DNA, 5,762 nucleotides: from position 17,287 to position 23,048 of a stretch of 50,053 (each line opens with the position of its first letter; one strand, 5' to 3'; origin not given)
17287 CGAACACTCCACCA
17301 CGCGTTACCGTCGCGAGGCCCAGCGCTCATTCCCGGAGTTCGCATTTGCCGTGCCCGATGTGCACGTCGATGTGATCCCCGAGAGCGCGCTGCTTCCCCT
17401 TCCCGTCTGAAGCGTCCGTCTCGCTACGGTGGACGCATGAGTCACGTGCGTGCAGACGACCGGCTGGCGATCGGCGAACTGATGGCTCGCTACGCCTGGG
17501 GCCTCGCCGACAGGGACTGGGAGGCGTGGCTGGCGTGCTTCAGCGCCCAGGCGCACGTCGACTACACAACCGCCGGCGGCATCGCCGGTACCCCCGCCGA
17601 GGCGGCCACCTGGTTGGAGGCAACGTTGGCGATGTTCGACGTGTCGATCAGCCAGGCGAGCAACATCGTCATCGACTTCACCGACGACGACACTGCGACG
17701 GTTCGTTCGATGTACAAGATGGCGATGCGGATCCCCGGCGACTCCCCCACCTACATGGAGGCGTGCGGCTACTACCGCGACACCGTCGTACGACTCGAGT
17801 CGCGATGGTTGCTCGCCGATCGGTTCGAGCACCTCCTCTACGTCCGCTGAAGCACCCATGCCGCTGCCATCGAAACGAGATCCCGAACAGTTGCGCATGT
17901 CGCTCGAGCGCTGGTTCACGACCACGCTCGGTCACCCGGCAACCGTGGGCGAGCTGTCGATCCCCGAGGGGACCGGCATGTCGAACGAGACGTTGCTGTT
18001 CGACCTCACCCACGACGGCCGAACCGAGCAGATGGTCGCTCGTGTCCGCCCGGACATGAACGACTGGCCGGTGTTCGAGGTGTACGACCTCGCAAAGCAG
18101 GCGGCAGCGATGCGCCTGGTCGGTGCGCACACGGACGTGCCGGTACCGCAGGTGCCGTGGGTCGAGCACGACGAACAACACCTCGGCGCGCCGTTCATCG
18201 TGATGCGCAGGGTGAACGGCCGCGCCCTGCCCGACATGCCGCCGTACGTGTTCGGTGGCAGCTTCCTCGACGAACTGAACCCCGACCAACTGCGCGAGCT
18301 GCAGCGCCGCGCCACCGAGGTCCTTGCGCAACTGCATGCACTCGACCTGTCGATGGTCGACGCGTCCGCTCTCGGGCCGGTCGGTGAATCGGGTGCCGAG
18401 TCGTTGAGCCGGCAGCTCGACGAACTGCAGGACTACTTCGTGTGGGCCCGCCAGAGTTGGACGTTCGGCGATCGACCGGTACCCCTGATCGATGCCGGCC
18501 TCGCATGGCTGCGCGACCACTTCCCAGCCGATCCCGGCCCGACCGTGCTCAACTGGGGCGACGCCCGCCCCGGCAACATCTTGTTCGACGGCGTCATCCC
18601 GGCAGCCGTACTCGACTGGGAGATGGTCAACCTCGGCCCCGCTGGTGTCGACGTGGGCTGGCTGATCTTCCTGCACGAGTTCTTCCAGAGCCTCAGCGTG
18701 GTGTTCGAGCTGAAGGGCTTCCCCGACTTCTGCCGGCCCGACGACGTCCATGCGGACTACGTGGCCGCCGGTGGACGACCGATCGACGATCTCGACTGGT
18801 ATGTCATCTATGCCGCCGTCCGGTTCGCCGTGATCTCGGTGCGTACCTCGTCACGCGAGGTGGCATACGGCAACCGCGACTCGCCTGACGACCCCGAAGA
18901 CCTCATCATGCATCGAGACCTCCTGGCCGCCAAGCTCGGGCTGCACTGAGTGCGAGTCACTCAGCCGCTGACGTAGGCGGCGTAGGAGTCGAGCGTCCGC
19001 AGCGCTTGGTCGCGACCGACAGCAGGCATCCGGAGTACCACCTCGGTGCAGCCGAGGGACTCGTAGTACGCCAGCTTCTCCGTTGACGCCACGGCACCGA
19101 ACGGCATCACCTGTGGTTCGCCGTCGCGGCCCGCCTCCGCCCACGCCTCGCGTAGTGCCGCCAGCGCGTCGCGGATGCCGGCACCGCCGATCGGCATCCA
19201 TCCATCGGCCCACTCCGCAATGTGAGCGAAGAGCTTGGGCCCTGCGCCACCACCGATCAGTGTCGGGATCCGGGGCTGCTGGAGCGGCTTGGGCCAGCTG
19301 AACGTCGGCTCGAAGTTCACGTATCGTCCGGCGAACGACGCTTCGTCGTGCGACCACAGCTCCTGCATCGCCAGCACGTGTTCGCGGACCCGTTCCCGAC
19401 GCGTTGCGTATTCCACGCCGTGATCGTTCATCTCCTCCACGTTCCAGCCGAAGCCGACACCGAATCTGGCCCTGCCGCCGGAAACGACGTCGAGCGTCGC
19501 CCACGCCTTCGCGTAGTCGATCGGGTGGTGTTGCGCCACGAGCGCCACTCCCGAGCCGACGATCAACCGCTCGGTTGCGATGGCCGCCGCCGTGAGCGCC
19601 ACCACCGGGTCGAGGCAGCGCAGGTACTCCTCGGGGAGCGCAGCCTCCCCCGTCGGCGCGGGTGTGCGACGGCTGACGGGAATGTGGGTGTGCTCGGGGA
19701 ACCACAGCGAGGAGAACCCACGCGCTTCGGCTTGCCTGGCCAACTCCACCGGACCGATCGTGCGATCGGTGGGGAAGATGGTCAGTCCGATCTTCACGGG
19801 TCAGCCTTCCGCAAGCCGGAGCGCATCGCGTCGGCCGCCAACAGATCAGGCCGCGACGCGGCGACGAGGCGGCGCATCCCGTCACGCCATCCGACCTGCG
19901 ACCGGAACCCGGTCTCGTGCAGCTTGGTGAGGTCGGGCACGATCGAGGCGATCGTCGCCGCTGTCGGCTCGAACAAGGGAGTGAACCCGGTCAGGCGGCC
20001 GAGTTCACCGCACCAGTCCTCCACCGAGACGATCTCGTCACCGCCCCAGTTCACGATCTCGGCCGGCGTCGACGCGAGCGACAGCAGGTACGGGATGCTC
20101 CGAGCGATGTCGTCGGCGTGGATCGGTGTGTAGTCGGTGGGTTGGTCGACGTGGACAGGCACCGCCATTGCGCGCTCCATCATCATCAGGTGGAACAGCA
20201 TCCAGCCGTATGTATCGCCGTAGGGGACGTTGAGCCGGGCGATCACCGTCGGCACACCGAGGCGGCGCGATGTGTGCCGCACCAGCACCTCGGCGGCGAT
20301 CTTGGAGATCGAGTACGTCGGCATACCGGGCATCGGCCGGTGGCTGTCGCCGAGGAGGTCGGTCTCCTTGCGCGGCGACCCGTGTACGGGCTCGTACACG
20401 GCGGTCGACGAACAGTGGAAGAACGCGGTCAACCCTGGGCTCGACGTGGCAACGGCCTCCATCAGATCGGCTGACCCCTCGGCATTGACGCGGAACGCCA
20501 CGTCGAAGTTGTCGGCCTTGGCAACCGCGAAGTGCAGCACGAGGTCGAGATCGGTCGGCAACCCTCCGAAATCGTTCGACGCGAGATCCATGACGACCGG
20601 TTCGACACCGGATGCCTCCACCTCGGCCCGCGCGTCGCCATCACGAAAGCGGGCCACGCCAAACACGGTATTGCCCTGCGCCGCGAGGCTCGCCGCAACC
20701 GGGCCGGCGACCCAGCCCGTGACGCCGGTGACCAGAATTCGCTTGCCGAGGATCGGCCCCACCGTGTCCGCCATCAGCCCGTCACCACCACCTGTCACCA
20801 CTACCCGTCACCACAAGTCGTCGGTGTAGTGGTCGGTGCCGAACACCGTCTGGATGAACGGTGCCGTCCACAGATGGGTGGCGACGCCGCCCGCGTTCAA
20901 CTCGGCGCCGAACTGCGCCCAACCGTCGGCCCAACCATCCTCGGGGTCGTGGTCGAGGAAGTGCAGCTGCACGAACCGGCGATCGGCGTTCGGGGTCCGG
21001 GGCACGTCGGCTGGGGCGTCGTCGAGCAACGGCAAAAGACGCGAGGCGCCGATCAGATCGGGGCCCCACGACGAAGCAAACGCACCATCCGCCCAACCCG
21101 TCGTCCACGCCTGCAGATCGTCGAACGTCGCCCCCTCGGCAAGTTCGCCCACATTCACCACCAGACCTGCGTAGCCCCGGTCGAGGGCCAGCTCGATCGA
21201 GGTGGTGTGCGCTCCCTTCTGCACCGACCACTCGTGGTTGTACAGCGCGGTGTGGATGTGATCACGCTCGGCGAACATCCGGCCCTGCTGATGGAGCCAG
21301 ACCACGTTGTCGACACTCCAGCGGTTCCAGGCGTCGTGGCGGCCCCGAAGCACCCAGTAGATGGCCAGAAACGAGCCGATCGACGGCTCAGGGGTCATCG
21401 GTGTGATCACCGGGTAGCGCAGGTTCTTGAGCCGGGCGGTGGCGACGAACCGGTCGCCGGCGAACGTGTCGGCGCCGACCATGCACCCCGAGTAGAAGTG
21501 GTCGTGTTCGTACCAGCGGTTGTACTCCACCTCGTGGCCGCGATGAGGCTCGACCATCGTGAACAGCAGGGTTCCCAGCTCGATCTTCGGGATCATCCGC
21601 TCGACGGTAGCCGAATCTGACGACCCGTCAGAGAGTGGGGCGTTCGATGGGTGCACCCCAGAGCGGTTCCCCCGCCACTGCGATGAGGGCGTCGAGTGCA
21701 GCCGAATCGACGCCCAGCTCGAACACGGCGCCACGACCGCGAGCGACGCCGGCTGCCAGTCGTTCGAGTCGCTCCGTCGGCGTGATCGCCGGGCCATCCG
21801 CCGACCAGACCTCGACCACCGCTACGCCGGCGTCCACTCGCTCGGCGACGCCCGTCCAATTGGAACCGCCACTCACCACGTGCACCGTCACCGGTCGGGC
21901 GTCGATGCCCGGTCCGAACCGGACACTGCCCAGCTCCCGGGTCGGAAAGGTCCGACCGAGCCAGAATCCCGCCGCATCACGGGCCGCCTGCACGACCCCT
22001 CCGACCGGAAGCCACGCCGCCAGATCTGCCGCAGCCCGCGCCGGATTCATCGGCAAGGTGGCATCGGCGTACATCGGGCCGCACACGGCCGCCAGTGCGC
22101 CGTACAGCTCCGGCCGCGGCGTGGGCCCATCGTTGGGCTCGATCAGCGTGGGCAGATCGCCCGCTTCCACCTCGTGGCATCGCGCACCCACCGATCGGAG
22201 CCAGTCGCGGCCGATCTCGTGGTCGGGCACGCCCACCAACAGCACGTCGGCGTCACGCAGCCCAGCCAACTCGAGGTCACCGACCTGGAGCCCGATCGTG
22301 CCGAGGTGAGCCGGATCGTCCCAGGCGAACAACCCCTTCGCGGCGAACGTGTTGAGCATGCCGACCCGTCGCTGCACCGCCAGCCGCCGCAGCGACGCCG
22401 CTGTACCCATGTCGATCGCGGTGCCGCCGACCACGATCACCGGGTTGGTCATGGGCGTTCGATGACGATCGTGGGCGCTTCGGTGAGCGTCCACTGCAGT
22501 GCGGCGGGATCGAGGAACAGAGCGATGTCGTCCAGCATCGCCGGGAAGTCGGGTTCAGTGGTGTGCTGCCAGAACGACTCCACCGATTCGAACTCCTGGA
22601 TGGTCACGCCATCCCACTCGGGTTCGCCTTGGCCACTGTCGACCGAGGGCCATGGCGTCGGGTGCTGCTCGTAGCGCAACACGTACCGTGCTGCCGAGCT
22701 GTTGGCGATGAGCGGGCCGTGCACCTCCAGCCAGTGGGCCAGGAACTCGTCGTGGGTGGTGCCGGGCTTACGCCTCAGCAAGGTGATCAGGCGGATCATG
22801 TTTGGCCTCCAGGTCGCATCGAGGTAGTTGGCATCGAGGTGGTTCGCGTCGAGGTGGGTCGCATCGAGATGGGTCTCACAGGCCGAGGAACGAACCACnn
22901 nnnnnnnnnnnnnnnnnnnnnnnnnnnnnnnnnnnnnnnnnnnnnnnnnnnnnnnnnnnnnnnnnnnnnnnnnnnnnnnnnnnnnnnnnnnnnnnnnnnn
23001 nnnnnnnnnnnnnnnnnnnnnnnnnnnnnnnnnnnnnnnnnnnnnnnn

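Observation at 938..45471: Seven copies of a 17-bp palindrome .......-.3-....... define a regulon whose regulator is not in the window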

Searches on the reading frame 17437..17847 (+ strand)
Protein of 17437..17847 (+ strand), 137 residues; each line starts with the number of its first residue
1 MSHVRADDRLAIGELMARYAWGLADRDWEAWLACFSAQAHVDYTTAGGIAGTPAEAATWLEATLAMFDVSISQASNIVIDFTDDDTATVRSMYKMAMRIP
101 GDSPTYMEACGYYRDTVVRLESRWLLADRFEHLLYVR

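Call 12: search_protein_families(library=pfam, proteins=[window:17437-17847:+], max_evalue=0.00001)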
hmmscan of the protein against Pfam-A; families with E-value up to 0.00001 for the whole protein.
window:17437-17847:+ (137 aa): 1 family
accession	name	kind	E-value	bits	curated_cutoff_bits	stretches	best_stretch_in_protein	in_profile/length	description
PF13577.12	SnoaL_4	-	1.6e-20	73.8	24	1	5-129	2-125/126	SnoaL-like domain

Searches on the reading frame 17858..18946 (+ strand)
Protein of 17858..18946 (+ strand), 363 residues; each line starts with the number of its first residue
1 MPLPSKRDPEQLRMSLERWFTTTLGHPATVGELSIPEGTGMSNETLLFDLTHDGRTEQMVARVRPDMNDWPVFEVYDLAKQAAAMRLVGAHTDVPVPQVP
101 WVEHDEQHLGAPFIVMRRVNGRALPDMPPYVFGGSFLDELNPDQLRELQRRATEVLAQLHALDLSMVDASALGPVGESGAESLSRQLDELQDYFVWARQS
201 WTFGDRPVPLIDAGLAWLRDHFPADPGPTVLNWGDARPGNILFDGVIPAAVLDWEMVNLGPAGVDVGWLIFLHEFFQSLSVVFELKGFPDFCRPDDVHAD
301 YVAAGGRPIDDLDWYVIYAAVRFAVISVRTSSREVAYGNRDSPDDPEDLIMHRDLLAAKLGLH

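Call 12: search_protein_families(library=pfam, proteins=[window:17858-18946:+], max_evalue=0.00001)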
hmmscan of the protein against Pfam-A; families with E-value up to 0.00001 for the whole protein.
window:17858-18946:+ (363 aa): 1 family
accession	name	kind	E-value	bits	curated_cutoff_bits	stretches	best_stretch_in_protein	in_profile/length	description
PF01636.29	APH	-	9.8e-24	84.9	23.2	1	40-271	8-212/239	Phosphotransferase enzyme family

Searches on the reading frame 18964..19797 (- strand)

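Call 12: search_protein_families(library=pfam, proteins=[window:18964-19797:-], max_evalue=0.00001)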
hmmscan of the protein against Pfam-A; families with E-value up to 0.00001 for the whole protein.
window:18964-19797:- (278 aa): 1 family
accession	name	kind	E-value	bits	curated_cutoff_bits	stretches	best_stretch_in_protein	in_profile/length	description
PF00296.26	Bac_luciferase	-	1.5e-47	162.9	27.9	1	17-241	26-233/314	Luciferase-like monooxygenase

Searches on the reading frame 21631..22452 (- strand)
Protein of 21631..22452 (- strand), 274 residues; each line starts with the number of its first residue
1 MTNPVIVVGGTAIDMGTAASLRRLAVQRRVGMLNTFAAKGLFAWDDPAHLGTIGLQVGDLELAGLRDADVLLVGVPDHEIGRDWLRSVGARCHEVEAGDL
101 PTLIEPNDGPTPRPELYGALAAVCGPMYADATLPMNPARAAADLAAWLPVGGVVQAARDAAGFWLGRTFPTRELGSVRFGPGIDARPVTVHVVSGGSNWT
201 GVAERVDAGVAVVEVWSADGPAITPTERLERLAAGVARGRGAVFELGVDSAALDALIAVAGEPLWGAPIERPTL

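Call 13: search_protein_families(library=pfam, proteins=[window:21631-22452:-], max_evalue=0.00001)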
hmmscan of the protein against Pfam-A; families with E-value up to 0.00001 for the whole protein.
window:21631-22452:- (274 aa): 1 family
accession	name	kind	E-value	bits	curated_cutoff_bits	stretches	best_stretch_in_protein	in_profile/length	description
PF00205.28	TPP_enzyme_M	-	1.2e-09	38.5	30.4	1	3-73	13-83/137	Thiamine pyrophosphate enzyme, central domain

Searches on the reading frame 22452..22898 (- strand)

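Call 13: search_protein_families(library=pfam, proteins=[window:22452-22898:-], max_evalue=0.00001)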
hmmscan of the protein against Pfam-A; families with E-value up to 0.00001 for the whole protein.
window:22452-22898:- (149 aa): 1 family
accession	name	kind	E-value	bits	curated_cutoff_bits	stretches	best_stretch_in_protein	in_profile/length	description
PF07110.17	EthD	-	2e-11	45.3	22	1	44-131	1-95/96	EthD domain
